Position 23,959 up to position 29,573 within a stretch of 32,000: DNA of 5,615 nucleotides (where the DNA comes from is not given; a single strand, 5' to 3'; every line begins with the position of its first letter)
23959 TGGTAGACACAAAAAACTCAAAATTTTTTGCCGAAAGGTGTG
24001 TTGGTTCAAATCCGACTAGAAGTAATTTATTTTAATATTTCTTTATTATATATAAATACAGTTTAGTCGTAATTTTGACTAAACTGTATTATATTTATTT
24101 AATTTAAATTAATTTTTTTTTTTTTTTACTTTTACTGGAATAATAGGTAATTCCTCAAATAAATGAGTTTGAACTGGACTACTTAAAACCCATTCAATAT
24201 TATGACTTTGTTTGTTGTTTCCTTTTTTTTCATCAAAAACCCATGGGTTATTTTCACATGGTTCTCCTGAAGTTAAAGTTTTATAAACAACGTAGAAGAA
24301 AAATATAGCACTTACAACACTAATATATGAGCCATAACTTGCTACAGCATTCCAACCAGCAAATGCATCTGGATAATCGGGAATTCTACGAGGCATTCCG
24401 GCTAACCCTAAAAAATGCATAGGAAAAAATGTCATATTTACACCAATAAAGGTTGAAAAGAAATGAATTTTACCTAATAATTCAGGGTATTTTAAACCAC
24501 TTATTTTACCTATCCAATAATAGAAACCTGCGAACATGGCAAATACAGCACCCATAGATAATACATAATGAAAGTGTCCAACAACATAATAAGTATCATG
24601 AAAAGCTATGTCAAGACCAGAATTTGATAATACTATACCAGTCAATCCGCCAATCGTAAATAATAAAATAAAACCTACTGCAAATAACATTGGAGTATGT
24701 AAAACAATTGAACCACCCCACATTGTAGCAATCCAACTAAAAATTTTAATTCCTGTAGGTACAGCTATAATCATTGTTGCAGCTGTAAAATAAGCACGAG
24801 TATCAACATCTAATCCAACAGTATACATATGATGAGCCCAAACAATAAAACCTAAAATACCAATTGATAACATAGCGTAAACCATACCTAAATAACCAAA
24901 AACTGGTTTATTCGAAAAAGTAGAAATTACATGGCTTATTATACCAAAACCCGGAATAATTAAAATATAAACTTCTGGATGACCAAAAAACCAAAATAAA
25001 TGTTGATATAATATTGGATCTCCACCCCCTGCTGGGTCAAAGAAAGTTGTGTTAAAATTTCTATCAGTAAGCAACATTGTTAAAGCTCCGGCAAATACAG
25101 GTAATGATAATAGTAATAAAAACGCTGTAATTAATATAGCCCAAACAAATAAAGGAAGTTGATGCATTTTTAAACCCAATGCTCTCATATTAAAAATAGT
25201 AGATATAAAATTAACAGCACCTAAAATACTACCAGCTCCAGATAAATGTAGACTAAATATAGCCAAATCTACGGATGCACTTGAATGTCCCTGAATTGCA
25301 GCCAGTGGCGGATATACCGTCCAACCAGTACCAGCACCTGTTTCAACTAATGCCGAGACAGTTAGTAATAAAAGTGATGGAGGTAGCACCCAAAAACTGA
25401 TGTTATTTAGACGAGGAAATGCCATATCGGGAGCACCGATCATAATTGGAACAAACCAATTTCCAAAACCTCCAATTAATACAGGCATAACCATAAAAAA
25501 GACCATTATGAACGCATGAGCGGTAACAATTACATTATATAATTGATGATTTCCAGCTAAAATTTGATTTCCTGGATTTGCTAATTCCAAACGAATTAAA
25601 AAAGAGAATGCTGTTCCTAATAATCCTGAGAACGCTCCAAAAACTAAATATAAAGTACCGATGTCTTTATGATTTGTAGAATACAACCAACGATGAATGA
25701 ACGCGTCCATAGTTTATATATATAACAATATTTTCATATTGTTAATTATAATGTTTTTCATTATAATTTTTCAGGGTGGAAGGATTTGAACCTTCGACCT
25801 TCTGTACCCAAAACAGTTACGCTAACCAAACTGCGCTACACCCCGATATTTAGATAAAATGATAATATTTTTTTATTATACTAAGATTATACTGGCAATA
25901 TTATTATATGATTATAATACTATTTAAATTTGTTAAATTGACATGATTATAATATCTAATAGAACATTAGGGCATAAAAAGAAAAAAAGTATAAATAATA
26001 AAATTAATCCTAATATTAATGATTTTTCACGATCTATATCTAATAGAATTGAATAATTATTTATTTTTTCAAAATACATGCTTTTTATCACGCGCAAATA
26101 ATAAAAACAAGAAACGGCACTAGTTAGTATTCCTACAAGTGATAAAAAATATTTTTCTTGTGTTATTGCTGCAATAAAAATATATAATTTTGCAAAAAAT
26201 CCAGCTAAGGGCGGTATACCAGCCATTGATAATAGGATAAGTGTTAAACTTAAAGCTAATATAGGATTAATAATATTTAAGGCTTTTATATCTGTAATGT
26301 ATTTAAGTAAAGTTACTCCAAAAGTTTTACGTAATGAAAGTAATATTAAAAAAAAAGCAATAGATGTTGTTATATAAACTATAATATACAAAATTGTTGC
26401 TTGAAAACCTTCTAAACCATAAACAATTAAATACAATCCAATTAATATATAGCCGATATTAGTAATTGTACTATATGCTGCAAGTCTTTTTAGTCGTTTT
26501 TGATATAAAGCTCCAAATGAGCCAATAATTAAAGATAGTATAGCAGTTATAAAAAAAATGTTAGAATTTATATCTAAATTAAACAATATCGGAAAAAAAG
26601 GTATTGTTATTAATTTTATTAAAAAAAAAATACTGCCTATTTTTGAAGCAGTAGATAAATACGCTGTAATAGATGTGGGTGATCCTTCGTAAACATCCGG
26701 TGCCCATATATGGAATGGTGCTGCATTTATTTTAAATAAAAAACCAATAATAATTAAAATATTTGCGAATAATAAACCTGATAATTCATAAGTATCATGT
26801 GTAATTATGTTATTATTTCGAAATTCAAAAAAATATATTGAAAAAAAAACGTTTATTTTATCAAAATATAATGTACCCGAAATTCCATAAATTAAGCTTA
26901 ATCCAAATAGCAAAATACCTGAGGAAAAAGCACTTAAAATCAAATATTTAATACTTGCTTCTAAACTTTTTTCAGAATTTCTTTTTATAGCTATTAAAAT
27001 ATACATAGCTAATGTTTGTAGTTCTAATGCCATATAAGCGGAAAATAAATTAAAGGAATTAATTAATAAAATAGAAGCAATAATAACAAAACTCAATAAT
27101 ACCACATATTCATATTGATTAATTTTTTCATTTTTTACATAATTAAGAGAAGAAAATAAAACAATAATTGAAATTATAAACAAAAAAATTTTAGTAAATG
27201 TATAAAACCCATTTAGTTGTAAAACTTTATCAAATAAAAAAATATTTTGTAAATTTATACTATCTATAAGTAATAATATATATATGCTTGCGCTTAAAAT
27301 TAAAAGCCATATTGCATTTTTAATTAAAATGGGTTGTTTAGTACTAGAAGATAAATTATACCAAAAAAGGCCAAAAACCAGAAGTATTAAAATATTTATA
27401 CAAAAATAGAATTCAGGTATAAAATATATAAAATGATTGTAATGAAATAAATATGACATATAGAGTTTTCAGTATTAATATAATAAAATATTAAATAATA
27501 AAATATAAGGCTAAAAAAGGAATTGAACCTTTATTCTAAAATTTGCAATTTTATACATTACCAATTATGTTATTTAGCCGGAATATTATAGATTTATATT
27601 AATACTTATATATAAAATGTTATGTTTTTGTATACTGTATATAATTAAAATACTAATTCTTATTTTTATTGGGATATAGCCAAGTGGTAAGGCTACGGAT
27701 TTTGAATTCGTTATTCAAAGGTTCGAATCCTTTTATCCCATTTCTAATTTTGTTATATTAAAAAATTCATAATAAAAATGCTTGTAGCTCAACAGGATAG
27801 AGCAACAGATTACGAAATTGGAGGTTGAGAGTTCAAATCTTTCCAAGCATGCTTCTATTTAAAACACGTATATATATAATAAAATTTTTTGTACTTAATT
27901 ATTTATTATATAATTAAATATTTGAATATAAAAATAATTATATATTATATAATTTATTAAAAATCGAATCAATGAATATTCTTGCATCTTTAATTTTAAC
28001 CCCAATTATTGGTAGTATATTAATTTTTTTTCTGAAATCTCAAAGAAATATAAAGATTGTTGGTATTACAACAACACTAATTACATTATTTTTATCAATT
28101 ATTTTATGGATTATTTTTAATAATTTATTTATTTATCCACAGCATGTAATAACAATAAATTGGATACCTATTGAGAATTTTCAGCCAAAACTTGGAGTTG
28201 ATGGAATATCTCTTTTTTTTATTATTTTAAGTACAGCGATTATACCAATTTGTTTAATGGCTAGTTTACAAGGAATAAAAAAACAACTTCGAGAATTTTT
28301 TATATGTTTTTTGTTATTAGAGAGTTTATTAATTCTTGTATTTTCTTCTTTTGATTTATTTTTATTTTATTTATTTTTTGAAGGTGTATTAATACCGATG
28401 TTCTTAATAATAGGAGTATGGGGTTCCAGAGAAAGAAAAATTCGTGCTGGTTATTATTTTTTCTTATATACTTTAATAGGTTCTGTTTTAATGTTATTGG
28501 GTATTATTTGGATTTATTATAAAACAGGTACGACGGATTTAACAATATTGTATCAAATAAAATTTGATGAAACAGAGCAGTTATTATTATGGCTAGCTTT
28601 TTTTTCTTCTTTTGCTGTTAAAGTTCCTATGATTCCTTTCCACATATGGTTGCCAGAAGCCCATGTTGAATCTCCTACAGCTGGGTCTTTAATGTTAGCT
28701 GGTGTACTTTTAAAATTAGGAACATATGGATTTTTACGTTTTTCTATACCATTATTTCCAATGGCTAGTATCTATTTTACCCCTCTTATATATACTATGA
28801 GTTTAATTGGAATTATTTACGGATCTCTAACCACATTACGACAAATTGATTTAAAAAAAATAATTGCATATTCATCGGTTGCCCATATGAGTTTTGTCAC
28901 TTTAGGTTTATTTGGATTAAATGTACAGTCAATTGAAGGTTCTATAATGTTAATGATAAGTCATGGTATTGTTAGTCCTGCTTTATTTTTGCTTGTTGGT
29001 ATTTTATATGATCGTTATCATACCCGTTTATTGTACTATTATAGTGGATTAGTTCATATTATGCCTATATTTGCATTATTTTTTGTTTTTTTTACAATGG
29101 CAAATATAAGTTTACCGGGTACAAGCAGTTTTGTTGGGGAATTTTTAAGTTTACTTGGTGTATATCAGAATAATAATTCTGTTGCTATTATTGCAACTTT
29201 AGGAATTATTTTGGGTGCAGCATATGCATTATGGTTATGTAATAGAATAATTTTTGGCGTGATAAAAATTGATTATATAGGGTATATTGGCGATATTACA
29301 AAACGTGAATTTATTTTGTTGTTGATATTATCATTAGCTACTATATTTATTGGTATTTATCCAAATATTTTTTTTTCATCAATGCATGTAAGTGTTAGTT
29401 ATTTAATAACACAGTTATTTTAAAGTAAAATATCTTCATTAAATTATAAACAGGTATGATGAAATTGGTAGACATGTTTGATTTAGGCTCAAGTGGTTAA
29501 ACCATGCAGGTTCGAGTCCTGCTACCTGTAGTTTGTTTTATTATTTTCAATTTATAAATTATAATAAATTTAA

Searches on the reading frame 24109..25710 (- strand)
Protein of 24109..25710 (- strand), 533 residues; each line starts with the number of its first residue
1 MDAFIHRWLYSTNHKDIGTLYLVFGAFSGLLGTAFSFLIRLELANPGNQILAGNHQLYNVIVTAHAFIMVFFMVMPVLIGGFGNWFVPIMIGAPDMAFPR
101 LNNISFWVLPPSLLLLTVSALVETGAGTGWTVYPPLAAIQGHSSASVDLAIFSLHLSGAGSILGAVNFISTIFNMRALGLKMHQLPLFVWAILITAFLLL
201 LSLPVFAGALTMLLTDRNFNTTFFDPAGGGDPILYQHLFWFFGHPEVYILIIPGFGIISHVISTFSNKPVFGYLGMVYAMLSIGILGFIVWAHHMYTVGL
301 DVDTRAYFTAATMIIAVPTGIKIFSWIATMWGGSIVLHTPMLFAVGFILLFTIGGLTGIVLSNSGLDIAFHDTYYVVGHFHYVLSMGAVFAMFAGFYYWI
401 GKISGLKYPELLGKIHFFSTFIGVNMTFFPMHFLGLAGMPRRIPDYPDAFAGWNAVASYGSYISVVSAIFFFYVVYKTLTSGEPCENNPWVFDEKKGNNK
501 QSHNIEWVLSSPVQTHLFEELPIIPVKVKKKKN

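Call 6: find_encoding_contigs(protein=window:24109-25710:-, flank=10000, max_places=10)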
Protein window:24109-25710:- (533 aa): no gene with exactly this product is on record in the collection.

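Call 25: list_cluster_members(proteins=[window:24109-25710:-, window:27972-29423:+, window:19604-21067:-, window:21314-22030:-, window:1892-2518:-, P0002, window:4136-4447:-, window:29623-31065:+])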
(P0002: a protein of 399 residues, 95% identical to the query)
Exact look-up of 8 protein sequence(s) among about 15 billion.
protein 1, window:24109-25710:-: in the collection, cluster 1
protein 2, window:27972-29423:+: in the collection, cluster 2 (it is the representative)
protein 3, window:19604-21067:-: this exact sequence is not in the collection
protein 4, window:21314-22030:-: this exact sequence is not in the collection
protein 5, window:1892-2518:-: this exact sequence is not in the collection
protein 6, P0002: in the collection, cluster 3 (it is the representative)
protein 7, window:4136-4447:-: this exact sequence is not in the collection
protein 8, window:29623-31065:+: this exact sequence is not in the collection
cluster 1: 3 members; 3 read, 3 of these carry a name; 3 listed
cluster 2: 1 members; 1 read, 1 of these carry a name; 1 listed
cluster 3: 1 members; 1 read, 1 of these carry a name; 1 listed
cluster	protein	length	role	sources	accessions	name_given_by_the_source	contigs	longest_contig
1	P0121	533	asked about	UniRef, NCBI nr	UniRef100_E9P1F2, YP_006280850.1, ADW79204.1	Cytochrome c oxidase subunit 1 n=1 Tax=Cyanophora paradoxa TaxID=2762 RepID=E9P1F2_CYAPA | cytochrome c oxidase subunit 1 [Cyanophora paradoxa]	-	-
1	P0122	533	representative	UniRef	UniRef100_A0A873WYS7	Cytochrome c oxidase subunit 1 n=2 Tax=Cyanophora TaxID=2761 RepID=A0A873WYS7_9EUKA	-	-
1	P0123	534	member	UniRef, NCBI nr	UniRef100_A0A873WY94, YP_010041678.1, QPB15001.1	Cytochrome c oxidase subunit 1 n=1 Tax=Cyanophora biloba TaxID=1489483 ... | cytochrome c oxidase subunit 1 [Cyanophora biloba]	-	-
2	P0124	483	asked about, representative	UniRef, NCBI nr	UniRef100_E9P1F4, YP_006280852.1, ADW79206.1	NADH-ubiquinone oxidoreductase chain 4 n=1 Tax=Cyanophora paradoxa TaxID=2762 ... | NADH dehydrogenase subunit 4 [Cyanophora paradoxa]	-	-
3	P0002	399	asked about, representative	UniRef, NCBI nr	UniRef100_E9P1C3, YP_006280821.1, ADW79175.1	NADH dehydrogenase subunit 7 n=1 Tax=Cyanophora paradoxa TaxID=2762 RepID=E9P1C3_CYAPA | NADH dehydrogenase subunit 7 [Cyanophora paradoxa]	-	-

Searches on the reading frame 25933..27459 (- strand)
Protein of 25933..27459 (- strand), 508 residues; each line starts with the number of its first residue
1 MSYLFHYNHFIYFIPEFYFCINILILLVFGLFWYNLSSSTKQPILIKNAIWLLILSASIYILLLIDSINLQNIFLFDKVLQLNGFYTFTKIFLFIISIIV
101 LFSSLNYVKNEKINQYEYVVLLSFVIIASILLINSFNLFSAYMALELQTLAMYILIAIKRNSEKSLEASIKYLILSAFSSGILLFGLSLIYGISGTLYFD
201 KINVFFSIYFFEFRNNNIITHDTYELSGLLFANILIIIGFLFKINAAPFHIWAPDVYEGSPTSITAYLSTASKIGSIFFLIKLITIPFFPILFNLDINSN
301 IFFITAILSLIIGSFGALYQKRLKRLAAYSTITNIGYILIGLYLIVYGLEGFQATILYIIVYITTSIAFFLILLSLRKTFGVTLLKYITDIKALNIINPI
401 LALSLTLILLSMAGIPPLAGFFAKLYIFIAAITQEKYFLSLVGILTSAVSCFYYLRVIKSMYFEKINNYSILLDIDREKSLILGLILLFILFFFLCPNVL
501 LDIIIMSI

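Call 54: list_cluster_members(proteins=[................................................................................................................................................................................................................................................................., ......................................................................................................, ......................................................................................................, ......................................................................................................, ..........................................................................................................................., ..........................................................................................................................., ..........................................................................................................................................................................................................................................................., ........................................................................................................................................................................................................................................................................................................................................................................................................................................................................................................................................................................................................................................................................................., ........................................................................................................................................, window:25933-27459:-])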
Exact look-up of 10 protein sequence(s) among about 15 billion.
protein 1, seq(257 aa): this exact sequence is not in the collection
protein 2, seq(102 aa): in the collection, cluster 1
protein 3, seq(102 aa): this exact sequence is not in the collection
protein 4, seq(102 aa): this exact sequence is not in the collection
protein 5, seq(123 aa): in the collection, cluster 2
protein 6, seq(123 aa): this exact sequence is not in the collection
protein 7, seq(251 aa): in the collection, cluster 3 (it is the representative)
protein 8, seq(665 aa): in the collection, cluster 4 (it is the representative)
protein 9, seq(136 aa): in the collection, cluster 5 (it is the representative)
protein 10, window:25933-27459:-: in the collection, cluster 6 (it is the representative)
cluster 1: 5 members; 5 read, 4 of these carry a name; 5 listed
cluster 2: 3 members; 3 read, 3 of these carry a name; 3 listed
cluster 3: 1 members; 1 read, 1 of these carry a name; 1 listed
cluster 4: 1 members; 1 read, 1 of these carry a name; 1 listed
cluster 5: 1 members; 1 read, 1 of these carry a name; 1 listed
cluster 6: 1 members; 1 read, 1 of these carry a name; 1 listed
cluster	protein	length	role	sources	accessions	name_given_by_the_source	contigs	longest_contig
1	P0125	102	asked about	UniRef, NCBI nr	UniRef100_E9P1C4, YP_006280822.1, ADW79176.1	NADH dehydrogenase subunit 4L n=1 Tax=Cyanophora paradoxa TaxID=2762 RepID=E9P1C4_CYAPA | NADH dehydrogenase subunit 4L [Cyanophora paradoxa]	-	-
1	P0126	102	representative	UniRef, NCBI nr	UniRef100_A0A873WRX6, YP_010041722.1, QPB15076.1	NADH dehydrogenase subunit 4L n=1 Tax=Cyanophora sudae TaxID=1522369 ... | NADH dehydrogenase subunit 4L [Cyanophora sudae]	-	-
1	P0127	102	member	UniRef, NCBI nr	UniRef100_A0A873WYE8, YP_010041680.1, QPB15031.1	NADH dehydrogenase subunit 4L n=1 Tax=Cyanophora biloba TaxID=1489483 ... | NADH dehydrogenase subunit 4L [Cyanophora biloba]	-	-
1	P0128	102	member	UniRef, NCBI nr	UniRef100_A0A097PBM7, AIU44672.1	NADH dehydrogenase subunit 4L n=1 Tax=Cyanophora paradoxa TaxID=2762 ... | NADH dehydrogenase subunit 4L [Cyanophora paradoxa]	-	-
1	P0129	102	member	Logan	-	-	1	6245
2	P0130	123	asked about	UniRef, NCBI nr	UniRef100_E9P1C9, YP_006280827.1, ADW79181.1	NADH-ubiquinone oxidoreductase chain 3 n=1 Tax=Cyanophora paradoxa TaxID=2762 ... | NADH dehydrogenase subunit 3 [Cyanophora paradoxa]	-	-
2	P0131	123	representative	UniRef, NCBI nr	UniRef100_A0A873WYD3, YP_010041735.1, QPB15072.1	NADH-ubiquinone oxidoreductase chain 3 n=1 Tax=Cyanophora sudae TaxID=1522369 ... | NADH dehydrogenase subunit 3 [Cyanophora sudae]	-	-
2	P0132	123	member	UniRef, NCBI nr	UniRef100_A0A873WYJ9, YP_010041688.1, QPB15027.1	NADH-ubiquinone oxidoreductase chain 3 n=1 Tax=Cyanophora biloba TaxID=1489483 ... | NADH dehydrogenase subunit 3 [Cyanophora biloba]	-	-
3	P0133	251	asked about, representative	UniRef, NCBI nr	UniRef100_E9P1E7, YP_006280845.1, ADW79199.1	ATP synthase subunit a n=1 Tax=Cyanophora paradoxa TaxID=2762 RepID=E9P1E7_CYAPA | ATP synthase F0 subunit a [Cyanophora paradoxa]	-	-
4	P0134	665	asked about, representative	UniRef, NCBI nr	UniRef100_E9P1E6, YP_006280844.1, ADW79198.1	NADH-ubiquinone oxidoreductase chain 5 n=1 Tax=Cyanophora paradoxa TaxID=2762 ... | NADH dehydrogenase subunit 5 [Cyanophora paradoxa]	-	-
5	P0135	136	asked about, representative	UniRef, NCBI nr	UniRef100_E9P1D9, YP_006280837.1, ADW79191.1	Ribosomal protein L16 n=1 Tax=Cyanophora paradoxa TaxID=2762 RepID=E9P1D9_CYAPA | ribosomal protein L16 [Cyanophora paradoxa]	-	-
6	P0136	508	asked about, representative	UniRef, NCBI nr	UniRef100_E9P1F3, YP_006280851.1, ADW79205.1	NADH dehydrogenase subunit 2 n=1 Tax=Cyanophora paradoxa TaxID=2762 RepID=E9P1F3_CYAPA | NADH dehydrogenase subunit 2 [Cyanophora paradoxa]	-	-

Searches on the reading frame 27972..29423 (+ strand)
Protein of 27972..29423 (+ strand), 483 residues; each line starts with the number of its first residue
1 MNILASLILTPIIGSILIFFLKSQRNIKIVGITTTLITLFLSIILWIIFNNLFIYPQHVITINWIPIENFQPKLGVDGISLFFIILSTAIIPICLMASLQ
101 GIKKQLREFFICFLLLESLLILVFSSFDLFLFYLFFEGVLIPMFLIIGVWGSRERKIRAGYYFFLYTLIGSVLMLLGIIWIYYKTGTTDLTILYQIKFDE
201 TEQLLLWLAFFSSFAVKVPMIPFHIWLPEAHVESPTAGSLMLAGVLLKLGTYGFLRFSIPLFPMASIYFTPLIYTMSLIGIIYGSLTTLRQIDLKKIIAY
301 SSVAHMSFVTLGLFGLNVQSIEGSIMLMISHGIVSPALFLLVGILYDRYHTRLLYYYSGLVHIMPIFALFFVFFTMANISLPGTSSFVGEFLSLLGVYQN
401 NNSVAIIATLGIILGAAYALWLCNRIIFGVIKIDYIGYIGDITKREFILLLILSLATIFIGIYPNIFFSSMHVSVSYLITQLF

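Call 8: find_encoding_contigs(protein=window:27972-29423:+, flank=10000, max_places=10)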
Protein window:27972-29423:+ (483 aa): no gene with exactly this product is on record in the collection.
